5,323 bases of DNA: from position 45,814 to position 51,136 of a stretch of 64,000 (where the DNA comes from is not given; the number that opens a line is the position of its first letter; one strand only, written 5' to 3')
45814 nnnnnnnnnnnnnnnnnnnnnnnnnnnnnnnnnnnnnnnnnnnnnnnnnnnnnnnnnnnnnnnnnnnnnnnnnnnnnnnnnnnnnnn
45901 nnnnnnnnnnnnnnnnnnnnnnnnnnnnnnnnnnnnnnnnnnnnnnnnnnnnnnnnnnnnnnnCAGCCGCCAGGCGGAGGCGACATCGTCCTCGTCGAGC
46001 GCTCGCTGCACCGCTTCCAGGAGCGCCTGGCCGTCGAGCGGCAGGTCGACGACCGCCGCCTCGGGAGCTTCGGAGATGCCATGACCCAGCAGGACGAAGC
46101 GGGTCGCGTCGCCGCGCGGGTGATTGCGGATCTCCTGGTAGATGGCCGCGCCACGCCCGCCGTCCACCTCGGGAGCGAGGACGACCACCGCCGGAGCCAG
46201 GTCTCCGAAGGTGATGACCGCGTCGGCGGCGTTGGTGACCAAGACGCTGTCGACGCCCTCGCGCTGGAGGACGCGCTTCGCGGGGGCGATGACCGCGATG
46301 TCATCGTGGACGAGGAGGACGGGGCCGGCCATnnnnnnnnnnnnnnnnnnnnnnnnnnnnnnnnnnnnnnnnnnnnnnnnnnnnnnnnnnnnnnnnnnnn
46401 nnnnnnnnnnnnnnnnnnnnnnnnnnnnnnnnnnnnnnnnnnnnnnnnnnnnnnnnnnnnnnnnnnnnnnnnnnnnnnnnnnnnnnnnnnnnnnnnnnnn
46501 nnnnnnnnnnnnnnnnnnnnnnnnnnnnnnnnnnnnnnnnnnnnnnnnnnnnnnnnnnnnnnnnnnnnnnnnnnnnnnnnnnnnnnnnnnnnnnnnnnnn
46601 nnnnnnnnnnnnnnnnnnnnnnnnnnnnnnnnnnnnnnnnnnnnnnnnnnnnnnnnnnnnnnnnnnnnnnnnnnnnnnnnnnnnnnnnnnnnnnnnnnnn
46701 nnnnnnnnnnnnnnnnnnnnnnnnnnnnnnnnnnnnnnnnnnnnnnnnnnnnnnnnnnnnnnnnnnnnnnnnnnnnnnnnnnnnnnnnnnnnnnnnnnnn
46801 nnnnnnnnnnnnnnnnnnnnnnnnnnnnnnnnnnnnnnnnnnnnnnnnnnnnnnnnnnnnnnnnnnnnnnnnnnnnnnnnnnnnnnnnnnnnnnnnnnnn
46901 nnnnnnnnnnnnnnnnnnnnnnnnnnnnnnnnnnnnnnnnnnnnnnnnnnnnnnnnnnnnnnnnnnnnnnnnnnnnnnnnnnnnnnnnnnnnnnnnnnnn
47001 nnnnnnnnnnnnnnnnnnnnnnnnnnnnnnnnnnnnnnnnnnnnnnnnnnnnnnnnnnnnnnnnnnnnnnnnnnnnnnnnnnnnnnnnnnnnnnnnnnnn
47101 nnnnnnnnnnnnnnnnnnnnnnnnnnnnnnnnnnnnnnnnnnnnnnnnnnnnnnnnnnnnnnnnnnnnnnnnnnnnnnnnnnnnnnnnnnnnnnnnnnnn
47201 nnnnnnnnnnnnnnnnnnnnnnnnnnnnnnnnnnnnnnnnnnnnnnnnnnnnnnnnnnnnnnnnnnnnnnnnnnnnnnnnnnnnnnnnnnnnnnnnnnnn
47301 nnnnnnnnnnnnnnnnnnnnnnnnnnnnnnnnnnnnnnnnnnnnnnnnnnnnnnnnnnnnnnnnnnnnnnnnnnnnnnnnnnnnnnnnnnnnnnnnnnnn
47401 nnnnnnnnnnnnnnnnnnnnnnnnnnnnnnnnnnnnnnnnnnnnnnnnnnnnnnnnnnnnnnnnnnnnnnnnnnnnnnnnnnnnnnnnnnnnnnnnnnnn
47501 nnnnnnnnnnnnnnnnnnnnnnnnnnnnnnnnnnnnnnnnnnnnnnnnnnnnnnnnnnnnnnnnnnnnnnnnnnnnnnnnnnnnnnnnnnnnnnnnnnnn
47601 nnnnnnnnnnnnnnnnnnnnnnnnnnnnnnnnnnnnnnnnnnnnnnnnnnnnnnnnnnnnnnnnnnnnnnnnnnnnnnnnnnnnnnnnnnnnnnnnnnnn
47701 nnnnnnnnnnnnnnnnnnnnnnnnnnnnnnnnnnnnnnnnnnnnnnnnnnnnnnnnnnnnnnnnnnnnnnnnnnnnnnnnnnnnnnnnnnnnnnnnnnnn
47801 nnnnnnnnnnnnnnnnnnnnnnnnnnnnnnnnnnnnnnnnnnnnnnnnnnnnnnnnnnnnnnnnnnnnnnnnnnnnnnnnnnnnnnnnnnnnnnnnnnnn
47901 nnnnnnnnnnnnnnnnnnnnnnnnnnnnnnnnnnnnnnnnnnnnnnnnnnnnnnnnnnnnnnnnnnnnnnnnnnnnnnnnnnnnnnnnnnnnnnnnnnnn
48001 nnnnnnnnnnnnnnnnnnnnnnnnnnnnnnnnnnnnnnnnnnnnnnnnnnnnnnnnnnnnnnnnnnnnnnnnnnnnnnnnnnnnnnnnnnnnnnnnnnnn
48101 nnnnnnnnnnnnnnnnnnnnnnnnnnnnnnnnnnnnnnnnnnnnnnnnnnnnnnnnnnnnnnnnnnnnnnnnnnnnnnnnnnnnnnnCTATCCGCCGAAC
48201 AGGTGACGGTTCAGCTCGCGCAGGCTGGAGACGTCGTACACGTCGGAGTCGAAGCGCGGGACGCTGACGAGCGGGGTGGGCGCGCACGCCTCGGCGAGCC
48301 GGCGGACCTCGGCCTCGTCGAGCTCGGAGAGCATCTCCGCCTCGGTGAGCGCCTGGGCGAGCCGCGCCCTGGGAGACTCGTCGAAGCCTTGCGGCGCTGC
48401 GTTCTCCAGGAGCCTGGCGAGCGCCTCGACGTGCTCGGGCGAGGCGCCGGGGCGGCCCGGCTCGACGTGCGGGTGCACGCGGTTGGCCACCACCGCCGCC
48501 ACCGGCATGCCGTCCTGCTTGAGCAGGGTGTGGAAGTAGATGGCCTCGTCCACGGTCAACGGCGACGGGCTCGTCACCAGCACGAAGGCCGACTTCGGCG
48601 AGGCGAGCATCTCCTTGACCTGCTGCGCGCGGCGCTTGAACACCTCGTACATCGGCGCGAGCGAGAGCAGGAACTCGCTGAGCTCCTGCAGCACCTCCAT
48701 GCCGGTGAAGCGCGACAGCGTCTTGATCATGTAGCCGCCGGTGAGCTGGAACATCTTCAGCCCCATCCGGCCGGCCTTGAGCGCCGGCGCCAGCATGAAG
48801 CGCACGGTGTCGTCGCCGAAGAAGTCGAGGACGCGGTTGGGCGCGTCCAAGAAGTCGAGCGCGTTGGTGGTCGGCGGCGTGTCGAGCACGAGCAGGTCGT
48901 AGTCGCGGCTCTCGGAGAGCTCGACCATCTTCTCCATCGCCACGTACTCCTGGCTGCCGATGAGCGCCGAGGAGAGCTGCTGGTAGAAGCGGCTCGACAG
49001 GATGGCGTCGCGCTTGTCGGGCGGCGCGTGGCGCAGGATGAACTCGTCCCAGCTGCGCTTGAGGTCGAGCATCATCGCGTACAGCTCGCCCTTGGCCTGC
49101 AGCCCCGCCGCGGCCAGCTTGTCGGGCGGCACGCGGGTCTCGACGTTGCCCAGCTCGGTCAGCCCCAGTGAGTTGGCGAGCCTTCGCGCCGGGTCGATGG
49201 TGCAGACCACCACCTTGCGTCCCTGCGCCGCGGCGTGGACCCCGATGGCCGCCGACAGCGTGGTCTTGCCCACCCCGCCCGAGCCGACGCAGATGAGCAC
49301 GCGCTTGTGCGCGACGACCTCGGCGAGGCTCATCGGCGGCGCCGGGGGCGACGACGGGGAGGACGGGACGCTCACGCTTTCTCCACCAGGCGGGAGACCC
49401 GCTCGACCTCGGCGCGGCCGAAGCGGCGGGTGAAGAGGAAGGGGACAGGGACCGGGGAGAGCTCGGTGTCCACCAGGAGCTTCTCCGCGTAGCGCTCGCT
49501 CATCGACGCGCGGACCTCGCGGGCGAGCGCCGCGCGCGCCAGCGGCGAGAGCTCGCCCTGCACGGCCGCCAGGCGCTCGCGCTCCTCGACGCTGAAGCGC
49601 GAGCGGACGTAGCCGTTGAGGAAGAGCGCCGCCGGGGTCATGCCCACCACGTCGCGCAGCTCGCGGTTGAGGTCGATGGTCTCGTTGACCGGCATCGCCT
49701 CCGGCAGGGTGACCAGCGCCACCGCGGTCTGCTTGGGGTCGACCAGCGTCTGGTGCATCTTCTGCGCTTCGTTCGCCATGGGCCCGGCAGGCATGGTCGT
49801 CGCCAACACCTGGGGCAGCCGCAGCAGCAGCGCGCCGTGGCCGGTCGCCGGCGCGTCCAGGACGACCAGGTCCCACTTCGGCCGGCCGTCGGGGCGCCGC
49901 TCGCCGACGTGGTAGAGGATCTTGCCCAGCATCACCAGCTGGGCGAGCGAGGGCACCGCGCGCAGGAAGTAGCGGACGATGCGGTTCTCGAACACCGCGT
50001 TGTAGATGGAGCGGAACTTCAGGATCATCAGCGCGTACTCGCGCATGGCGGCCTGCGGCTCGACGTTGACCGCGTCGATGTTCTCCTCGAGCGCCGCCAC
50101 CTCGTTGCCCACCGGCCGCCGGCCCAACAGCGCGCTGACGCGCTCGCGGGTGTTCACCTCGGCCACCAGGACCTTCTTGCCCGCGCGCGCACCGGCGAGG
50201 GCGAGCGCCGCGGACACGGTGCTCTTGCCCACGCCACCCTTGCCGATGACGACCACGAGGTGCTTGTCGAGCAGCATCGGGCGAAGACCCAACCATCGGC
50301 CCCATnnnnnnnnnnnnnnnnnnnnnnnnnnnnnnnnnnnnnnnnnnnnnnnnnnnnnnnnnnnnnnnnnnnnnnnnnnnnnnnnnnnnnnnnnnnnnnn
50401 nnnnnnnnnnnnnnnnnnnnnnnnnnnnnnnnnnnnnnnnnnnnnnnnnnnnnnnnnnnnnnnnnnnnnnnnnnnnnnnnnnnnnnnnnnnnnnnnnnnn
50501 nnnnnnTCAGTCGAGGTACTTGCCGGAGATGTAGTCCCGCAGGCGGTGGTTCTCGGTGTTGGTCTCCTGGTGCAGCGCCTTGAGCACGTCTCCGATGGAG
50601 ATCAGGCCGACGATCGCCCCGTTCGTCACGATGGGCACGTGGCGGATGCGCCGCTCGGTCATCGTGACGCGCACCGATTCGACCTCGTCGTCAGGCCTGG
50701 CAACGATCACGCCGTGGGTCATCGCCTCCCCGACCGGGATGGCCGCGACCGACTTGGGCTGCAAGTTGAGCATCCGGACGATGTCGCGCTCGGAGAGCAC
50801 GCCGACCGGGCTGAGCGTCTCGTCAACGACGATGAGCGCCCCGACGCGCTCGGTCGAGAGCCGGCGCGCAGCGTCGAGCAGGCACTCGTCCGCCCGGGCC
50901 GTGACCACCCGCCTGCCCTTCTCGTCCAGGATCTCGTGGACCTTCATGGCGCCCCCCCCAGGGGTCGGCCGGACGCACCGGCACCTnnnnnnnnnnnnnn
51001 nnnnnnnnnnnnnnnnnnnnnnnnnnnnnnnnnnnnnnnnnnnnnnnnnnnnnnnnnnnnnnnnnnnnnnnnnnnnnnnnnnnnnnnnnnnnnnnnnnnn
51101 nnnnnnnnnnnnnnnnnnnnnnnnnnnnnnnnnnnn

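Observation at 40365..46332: Giant receiver / coiled-coil / J-domain protein encoded by long tandem DNA repeats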

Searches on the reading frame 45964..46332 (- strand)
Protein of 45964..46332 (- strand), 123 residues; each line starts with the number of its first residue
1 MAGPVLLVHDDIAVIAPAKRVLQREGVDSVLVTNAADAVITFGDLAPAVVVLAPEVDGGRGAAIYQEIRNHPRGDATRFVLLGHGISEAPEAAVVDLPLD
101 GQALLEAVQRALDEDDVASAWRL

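Call 29: search_solved_structures(query=A3, max_evalue=0.01, show_alignments=3)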
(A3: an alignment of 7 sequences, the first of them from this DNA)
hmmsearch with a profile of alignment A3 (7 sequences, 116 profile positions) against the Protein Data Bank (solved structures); distinct sequences matched with E-value up to 0.01: 117 (the best 60 are shown).
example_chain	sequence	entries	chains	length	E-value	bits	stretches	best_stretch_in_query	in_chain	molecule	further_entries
9xzo_A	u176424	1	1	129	4e-11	46.2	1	1-113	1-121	De novo protein M1X0B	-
3lte_A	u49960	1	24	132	6.5e-11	45.5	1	3-113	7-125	Response regulator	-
2nt3_A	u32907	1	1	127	2.7e-10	43.5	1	1-106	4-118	Response regulator homolog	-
2jba_A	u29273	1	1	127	4.7e-10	42.7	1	1-90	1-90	PHOSPHATE REGULON TRANSCRIPTIONAL REGULATORY PROTEIN PHOB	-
2gkg_A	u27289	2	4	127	5.7e-10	42.5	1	1-106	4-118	response regulator homolog | Response regulator FrzS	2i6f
2nt4_A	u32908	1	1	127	6.7e-10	42.3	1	1-106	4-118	Response regulator homolog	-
1mvo_A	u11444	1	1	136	9.5e-10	41.8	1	1-85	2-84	PhoP response regulator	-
2jba_B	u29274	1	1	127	1.4e-09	41.2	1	1-90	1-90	PHOSPHATE REGULON TRANSCRIPTIONAL REGULATORY PROTEIN PHOB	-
3nhz_A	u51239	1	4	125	2e-09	40.7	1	1-111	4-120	Two component system transcriptional regulator mtrA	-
6ifh_A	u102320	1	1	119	5.1e-09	39.4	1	4-111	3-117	Sporulation initiation phosphotransferase F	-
1ys6_A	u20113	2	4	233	7.9e-09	38.8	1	4-86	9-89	Transcriptional regulatory protein prrA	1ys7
2gwr_A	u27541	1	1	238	9.6e-09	38.5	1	1-111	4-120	DNA-binding response regulator mtrA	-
9qy8_A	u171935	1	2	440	1e-08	38.4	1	1-106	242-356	Ubl carboxyl-terminal hydrolase 18,Response regulator FrzS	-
1zes_A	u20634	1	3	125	1.2e-08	38.2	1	1-90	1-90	Phosphate regulon transcriptional regulatory protein phoB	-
9ckx_A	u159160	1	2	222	1.2e-08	38.2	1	3-106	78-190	Ubiquitin-domain-containing protein,Response regulator FrzS,Vesicle-associated membrane pr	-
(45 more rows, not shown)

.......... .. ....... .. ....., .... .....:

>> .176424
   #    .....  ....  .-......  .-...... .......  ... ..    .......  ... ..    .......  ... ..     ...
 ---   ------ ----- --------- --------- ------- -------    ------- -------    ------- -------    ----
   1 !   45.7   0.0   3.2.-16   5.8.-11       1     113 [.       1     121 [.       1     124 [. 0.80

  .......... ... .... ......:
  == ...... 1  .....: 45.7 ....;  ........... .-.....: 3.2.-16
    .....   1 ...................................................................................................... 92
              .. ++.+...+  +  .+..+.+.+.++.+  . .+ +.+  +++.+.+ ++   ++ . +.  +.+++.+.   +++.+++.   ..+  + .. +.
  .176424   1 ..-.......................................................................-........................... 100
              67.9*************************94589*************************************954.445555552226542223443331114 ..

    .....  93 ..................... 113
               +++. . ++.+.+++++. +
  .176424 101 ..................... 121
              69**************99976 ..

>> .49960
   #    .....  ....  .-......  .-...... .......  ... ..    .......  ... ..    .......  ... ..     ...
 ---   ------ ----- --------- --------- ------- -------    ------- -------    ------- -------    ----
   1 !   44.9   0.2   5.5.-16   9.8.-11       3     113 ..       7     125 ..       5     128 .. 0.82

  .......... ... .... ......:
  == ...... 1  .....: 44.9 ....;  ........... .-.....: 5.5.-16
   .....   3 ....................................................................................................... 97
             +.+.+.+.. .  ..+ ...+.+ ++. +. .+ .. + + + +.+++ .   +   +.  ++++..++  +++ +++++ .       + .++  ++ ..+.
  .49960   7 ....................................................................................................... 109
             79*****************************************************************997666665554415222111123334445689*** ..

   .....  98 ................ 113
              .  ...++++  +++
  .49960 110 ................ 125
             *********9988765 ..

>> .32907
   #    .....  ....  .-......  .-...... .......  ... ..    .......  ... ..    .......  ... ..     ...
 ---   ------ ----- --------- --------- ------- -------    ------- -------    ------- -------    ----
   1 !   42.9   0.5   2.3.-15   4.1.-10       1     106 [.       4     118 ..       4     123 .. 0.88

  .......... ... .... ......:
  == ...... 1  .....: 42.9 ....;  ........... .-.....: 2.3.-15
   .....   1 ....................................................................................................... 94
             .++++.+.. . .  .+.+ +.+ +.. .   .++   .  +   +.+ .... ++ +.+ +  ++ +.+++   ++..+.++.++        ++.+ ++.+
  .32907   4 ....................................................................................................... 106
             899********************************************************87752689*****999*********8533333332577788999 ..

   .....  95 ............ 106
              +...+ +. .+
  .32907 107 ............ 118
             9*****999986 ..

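Call 84: predict_structure(alignment_id=A5)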
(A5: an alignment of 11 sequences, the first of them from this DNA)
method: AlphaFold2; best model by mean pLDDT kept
length: 123 residues; sequences in the alignment: 11
mean_pLDDT: 90.1   pTM: 0.83
mean pLDDT of the five models: 90.1, 88.3, 88.3, 88.1, 87.6
residues with pLDDT >= 90: 106; 70-90: 7; 50-70: 7; < 50: 3
segments of 3 or more residues with pLDDT < 50: 121-123
pLDDT, mean of each block of 10 residues (from residue 1): 89 92 94 95 94 94 95 93 94 94 94 68 40
secondary structure, 60 per line:
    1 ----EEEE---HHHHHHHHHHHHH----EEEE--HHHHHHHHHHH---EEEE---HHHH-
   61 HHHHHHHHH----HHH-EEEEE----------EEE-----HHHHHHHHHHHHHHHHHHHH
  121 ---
elements in order: E5-8 H12-24 E29-32 H35-45 E49-52 H56-59 H61-69 E78-82 E93-95 H101-120

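Call 86: fold_search(model_id=the predicted structure, library=pdb)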
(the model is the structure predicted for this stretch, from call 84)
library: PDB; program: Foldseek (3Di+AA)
matches with E <= 10: 1683; with E <= 0.001: 471
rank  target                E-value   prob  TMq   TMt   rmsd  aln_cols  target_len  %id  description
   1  3cfy                  1.6e-07  1.00  0.81  0.77   3.2       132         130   18  Crystal structure of signal receiver domain of putative Luxo repressor protein from Vibrio parahaemolyticus (released 2008-03-18)
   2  4d6y_A                2.0e-07  1.00  0.76  0.78   2.6       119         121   25  Crystal structure of the receiver domain of NtrX from Brucella abortus in complex with beryllofluoride and magnesium (released 2015-07-08)
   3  4d6x_C                2.0e-07  1.00  0.74  0.77   2.8       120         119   27  Crystal structure of the receiver domain of NtrX from Brucella abortus (released 2015-07-08)
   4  3lte_G                2.4e-07  1.00  0.76  0.78   3.2       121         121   22  CRYSTAL STRUCTURE OF RESPONSE REGULATOR (SIGNAL RECEIVER DOMAIN) FROM Bermanella marisrubri (released 2010-03-31)
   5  2i6f_A                3.8e-07  1.00  0.79  0.78   2.5       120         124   22  Receiver domain from Myxococcus xanthus social motility protein FrzS (released 2007-03-13)
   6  3f6p                  3.8e-07  1.00  0.76  0.78   3.3       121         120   21  Crystal Structure of unphosphorelated receiver domain of YycF (released 2010-03-02)
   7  9dvt_S                4.1e-07  1.00  0.83  0.46   2.7       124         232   18  Cryo-EM structure of RpaA bound to PkaiBC DNA and the CTD of the alpha subunit of RNAP from the cyanobacterium Synecho (released 2025-10-15)
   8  3crn_A                4.1e-07  1.00  0.83  0.79   2.4       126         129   18  Crystal structure of response regulator receiver domain protein (CheY-like) from Methanospirillum hungatei JF-1 (released 2008-04-22)
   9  2i6f_C                5.3e-07  1.00  0.77  0.80   2.2       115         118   23  Receiver domain from Myxococcus xanthus social motility protein FrzS (released 2007-03-13)
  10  3lte_C                5.3e-07  1.00  0.76  0.78   2.9       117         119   22  CRYSTAL STRUCTURE OF RESPONSE REGULATOR (SIGNAL RECEIVER DOMAIN) FROM Bermanella marisrubri (released 2010-03-31)
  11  5m7p_B                6.1e-07  1.00  0.78  0.24   3.2       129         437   26  Crystal structure of NtrX from Brucella abortus in complex with ADP processed with the CrystalDirect automated mountin (released 2017-01-25)
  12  3nhz_B                6.9e-07  1.00  0.75  0.79   2.5       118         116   20  Structure of N-terminal Domain of MtrA (released 2010-08-11)
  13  3bre_A                6.9e-07  1.00  0.75  0.32   3.5       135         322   21  Crystal Structure of P.aeruginosa PA3702 (released 2008-04-01)
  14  3nhz_C                7.4e-07  1.00  0.76  0.79   2.6       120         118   21  Structure of N-terminal Domain of MtrA (released 2010-08-11)
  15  1pey_C                7.9e-07  1.00  0.76  0.78   2.5       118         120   19  Crystal structure of the Response Regulator Spo0F complexed with Mn2+ (released 2004-05-18)
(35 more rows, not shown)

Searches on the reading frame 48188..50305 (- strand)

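Call 13: search_protein_families(library=pfam, proteins=[window:48188-50305:-], max_evalue=0.001)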
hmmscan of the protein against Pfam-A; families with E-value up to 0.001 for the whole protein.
window:48188-50305:- (705 aa): 6 families
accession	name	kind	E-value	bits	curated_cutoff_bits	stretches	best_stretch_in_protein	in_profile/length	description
PF02374.21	ArsA_ATPase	-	7.6e-30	104.6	24.3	1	335-613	2-248/305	Anion-transporting ATPase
PF13614.12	AAA_31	-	8.5e-10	39.3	27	1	339-483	7-132/177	AAA domain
PF01656.29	CbiA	-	6.7e-08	33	25.4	1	337-584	2-54/125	CobQ/CobB/MinD/ParA nucleotide binding domain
PF10609.15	ParA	-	7.7e-07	29.2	27.1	0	334-371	4-41/246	NUBPL iron-transfer P-loop NTPase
PF13481.12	AAA_25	-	0.00028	21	27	0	315-427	14-99/195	AAA domain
PF01695.23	IstB_IS21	-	0.00051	20.1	24.1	1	331-370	89-128/238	IstB-like ATP binding protein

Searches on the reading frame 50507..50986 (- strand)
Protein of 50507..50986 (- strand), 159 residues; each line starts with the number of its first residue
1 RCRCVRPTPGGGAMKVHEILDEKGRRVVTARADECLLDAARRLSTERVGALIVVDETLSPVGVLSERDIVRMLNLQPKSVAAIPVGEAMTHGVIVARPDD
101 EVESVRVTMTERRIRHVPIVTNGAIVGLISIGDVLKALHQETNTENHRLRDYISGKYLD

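Call 13: search_protein_families(library=pfam, proteins=[window:50507-50986:-], max_evalue=0.001)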
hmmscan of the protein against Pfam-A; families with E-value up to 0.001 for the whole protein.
window:50507-50986:- (159 aa): 1 family
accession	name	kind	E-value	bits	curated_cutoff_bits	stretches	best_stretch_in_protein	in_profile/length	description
PF00571.33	CBS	-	7.8e-19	68.2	24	2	85-139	1-56/57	CBS domain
